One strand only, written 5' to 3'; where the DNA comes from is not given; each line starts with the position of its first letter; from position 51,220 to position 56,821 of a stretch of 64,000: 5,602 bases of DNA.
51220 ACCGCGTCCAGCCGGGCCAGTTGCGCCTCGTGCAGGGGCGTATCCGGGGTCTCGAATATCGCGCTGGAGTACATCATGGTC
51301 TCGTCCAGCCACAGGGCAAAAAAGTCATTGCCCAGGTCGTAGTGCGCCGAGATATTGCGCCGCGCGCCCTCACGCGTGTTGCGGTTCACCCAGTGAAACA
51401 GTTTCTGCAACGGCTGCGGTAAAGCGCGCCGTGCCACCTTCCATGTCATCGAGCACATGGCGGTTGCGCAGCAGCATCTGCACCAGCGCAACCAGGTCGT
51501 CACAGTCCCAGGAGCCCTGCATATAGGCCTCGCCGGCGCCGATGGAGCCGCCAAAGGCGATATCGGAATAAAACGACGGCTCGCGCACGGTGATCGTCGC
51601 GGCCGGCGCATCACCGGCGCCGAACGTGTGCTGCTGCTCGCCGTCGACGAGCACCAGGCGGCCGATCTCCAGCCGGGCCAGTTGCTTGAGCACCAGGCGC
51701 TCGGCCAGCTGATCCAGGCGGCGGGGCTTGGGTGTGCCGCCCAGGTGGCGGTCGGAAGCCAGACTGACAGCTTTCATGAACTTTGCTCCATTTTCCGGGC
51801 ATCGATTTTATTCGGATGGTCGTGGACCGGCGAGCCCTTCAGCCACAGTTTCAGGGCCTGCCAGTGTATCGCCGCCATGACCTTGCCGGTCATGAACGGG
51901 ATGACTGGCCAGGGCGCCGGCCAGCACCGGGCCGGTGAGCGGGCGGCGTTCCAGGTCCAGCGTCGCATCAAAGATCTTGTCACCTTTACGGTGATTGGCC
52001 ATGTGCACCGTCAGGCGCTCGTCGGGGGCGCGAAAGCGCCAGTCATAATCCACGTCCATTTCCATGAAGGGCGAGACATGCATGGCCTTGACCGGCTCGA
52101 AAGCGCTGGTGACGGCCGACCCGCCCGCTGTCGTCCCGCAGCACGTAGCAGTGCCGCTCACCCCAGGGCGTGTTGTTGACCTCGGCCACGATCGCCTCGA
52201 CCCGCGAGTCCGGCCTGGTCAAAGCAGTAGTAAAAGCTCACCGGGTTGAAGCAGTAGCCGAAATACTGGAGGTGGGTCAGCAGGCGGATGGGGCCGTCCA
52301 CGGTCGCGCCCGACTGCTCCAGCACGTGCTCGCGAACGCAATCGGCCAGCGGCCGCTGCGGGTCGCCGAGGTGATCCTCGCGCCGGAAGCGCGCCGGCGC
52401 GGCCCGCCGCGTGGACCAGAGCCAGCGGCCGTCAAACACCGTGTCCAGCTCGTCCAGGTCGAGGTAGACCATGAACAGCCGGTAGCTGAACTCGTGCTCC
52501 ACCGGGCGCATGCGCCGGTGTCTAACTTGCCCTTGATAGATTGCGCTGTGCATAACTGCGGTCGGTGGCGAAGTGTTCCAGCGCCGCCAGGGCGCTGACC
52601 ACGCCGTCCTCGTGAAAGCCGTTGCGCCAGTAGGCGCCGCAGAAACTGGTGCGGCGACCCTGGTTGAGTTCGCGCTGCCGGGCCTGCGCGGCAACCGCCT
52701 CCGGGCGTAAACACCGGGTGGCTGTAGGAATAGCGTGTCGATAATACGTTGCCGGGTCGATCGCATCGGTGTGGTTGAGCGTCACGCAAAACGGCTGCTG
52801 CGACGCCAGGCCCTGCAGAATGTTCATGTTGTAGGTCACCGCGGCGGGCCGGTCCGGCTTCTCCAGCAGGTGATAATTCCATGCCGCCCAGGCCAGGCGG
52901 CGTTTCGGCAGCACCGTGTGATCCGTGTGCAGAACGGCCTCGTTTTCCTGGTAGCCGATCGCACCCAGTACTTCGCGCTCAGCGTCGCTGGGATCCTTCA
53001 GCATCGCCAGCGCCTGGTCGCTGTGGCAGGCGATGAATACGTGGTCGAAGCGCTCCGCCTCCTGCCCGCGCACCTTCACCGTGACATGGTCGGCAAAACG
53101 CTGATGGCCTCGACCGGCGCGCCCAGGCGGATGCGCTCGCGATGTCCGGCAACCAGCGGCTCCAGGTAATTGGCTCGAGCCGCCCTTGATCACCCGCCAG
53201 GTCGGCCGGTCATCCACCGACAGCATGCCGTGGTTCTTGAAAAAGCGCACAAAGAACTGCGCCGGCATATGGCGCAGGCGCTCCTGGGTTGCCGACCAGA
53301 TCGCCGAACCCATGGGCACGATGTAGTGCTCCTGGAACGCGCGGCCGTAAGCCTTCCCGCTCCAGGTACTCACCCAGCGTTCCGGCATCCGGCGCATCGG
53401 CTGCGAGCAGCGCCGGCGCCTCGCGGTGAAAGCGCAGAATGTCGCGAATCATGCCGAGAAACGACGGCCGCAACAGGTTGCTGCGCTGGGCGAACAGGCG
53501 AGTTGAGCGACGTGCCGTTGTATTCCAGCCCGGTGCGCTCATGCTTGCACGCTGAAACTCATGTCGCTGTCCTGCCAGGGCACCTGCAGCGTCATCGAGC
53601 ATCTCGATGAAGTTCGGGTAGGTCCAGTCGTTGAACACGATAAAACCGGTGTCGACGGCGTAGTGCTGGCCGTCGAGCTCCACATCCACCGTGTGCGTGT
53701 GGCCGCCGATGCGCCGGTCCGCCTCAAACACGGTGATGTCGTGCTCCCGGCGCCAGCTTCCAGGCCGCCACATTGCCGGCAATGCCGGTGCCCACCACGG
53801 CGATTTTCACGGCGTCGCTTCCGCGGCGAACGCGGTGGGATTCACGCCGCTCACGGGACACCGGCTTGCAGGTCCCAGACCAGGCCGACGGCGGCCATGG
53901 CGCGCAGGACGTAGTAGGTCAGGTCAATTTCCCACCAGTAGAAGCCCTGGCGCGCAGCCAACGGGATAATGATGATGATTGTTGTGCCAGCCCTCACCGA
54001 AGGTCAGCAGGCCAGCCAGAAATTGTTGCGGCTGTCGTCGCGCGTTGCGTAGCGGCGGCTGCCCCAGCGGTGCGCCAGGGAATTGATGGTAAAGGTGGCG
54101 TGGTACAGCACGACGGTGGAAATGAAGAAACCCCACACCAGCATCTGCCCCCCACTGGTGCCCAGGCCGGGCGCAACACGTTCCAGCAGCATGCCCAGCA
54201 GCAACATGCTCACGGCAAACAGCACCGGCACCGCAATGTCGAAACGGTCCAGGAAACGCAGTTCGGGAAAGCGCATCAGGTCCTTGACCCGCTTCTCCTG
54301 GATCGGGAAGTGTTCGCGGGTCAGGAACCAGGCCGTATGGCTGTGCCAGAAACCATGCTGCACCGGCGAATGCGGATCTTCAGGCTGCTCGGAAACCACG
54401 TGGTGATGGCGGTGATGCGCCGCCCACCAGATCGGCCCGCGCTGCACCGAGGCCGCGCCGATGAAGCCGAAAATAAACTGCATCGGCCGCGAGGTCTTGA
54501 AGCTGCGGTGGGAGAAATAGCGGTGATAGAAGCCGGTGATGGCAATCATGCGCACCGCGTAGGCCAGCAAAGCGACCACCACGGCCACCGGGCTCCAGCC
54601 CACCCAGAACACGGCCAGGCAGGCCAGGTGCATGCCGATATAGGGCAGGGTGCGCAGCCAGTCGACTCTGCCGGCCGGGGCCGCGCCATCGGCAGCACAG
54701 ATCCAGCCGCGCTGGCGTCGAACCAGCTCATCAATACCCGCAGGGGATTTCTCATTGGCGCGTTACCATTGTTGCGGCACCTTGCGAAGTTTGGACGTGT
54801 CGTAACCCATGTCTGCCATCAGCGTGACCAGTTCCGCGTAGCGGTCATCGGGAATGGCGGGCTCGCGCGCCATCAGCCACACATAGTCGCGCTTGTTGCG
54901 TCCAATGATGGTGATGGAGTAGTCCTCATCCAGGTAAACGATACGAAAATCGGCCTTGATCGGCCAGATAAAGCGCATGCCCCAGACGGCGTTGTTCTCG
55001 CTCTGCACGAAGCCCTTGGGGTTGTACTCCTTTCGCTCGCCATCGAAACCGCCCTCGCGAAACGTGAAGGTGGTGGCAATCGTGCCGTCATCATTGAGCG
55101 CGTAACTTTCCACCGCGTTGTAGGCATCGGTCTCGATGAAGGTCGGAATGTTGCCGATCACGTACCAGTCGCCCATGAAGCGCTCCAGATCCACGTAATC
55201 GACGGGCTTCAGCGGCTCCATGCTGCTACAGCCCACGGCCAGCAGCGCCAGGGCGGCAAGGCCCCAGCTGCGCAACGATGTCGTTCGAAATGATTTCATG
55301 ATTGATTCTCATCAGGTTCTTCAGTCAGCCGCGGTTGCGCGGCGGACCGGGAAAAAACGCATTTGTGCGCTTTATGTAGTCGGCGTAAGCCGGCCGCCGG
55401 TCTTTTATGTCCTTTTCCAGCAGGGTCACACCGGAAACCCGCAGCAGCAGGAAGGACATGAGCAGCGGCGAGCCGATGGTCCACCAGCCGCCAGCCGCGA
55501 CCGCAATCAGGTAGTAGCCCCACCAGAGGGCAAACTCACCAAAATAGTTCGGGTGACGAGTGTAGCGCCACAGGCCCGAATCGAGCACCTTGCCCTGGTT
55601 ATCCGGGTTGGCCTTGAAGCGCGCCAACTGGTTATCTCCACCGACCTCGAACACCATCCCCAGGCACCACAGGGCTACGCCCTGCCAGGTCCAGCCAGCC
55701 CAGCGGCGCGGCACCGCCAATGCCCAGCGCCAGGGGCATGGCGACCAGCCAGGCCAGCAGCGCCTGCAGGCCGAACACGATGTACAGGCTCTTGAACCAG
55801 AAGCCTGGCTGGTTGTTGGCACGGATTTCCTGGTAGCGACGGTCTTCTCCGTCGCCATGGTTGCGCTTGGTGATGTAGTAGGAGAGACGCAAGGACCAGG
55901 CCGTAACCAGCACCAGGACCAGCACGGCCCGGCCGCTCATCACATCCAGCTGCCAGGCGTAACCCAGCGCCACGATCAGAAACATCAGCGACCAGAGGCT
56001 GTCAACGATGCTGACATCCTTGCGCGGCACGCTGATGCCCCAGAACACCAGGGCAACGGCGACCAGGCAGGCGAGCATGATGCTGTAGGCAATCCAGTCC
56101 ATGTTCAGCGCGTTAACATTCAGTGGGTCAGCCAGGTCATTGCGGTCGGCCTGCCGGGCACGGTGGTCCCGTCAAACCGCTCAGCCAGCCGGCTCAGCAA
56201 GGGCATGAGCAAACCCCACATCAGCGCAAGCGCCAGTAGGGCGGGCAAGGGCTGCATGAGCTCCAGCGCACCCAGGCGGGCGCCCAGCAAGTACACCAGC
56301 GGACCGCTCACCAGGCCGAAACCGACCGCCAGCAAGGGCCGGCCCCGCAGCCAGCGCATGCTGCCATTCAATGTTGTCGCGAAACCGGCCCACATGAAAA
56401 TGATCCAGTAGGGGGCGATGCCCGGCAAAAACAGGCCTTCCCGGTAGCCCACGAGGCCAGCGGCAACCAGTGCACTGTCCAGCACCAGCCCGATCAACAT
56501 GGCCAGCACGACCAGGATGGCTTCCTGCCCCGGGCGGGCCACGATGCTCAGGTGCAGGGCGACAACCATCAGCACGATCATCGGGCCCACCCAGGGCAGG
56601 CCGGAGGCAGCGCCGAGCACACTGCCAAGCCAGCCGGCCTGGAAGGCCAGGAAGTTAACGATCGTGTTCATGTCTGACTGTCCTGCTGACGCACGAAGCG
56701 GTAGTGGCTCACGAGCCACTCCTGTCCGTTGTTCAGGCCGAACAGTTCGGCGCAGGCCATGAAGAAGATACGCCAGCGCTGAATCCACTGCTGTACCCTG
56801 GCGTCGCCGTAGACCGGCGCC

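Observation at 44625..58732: A ~14-kb light / photo-oxidative-stress supercluster combining DNA photorepair, two MerR regulators and a long lipid-modifying operon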

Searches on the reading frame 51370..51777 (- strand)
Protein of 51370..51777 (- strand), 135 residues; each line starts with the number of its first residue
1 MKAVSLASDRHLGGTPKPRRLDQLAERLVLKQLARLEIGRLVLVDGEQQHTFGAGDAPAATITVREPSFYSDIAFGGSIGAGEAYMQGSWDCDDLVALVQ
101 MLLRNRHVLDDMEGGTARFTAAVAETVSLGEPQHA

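Call 6: search_protein_families(library=pfam, proteins=[window:51370-51777:-], max_evalue=0.01)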
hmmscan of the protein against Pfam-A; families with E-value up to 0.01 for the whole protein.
window:51370-51777:- (135 aa): 1 family
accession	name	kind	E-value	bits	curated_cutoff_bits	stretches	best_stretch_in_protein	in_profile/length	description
PF25371.1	DUF7884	-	2.7e-05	24.8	27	1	43-103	18-79/90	Domain of unknown function (DUF7884)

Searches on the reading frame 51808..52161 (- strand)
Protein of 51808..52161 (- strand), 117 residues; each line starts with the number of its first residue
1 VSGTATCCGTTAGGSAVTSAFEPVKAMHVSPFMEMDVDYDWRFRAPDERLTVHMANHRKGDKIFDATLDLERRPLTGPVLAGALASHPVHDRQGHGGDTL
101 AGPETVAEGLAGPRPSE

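Call 6: search_protein_families(library=pfam, proteins=[window:51808-52161:-], max_evalue=0.01)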
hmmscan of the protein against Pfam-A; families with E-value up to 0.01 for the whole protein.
window:51808-52161:- (117 aa): 1 family
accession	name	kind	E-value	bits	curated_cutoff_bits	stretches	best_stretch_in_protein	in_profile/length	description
PF07103.16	DUF1365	-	1e-17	65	25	1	22-89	138-206/235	Protein of unknown function (DUF1365)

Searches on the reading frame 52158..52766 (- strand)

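Call 5: search_protein_families(library=pfam, proteins=[window:52158-52766:-], max_evalue=0.01)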
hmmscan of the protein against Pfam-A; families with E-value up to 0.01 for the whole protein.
window:52158-52766:- (202 aa): 1 family
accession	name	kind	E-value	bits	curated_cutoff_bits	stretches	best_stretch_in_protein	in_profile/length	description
PF07103.16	DUF1365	-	2.2e-37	129.4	25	1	76-185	1-107/235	Protein of unknown function (DUF1365)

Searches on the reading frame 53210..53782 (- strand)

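Call 5: search_protein_families(library=pfam, proteins=[window:53210-53782:-], max_evalue=0.01)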
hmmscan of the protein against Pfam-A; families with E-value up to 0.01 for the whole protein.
window:53210-53782:- (190 aa): 2 families
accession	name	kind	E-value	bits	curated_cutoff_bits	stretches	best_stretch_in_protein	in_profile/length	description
PF01593.30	Amino_oxidase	-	1.6e-08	34.7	19.8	1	13-149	14-146/443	Flavin containing amine oxidoreductase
PF13450.12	NAD_binding_8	-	1.2e-07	32.4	21.9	1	12-64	18-67/68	NAD(P)-binding Rossmann-like domain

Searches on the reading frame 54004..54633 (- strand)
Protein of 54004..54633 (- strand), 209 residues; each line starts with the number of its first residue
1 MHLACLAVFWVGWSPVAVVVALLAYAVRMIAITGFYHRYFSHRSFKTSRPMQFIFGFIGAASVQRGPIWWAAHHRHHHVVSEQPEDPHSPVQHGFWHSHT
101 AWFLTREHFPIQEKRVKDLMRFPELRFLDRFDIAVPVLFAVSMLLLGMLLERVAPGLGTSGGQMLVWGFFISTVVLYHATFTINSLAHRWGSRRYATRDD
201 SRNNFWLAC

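Call 5: search_protein_families(library=pfam, proteins=[window:54004-54633:-], max_evalue=0.01)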
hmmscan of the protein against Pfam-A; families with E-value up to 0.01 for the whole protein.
window:54004-54633:- (209 aa): 1 family
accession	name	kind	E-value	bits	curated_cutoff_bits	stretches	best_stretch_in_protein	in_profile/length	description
PF00487.30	FA_desaturase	-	1e-14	55.4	29.7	1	15-207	3-207/253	Fatty acid desaturase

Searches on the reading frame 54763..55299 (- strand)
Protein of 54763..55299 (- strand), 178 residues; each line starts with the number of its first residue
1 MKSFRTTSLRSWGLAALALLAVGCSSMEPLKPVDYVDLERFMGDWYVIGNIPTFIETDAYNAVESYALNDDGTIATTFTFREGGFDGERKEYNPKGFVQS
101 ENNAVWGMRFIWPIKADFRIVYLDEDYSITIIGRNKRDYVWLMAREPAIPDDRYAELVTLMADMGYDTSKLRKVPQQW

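Call 5: search_protein_families(library=pfam, proteins=[window:54763-55299:-], max_evalue=0.01)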
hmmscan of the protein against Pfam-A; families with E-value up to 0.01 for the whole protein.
window:54763-55299:- (178 aa): 2 families
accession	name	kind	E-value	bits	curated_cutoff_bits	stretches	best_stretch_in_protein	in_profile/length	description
PF08212.18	Lipocalin_2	-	7e-40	136.8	24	1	36-176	1-146/146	Lipocalin-like domain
PF00061.29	Lipocalin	-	9.5e-05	23.1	23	1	43-176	2-143/145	Lipocalin / cytosolic fatty-acid binding protein family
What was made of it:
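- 54763..55299 (-): Blc-type lipocalin lipoprotein, 178 aa, intact. Lipocalin_2 hit at E=7e-40 (call 5).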

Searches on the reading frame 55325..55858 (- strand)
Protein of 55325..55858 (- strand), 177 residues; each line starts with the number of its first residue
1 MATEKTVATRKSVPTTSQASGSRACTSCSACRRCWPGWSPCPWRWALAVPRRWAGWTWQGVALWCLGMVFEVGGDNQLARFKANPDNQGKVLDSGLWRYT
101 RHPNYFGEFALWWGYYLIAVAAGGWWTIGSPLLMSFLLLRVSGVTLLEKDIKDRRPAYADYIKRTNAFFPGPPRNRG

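Call 5: search_protein_families(library=pfam, proteins=[window:55325-55858:-], max_evalue=0.01)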
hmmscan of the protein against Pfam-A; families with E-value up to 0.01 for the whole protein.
window:55325-55858:- (177 aa): 4 families
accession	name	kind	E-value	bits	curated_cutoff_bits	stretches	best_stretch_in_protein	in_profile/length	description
PF06966.17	DUF1295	-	3.6e-41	141.6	20.4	1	52-165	116-235/235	Protein of unknown function (DUF1295)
PF02544.21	Steroid_dh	-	6e-09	36.5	22.6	1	59-121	44-106/150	3-oxo-5-alpha-steroid 4-dehydrogenase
PF04191.18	PEMT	-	6.7e-06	26.9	25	1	58-139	4-90/105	Phospholipid methyltransferase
PF04140.19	ICMT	-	5.4e-05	24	24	1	87-137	31-81/95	Isoprenylcysteine carboxyl methyltransferase (ICMT) family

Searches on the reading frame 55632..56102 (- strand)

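Call 5: search_protein_families(library=pfam, proteins=[window:55632-56102:-], max_evalue=0.01)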
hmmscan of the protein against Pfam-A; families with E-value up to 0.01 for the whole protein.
window:55632-56102:- (156 aa): 1 family
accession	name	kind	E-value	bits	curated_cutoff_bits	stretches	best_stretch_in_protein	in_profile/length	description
PF06966.17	DUF1295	-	6.2e-26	91.8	20.4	1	20-141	1-124/235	Protein of unknown function (DUF1295)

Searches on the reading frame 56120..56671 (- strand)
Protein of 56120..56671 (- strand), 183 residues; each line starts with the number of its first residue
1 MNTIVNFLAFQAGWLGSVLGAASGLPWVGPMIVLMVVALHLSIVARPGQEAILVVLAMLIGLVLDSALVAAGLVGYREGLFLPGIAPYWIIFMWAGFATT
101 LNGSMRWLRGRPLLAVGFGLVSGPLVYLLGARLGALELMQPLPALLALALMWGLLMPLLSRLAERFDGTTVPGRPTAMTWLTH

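Call 5: search_protein_families(library=pfam, proteins=[window:56120-56671:-], max_evalue=0.01)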
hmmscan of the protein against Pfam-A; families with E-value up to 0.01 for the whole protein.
window:56120-56671:- (183 aa): 1 family
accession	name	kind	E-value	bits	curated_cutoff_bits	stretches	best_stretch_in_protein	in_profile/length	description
PF11086.13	DUF2878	-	4.9e-41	141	27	1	4-158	2-154/154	Protein of unknown function (DUF2878)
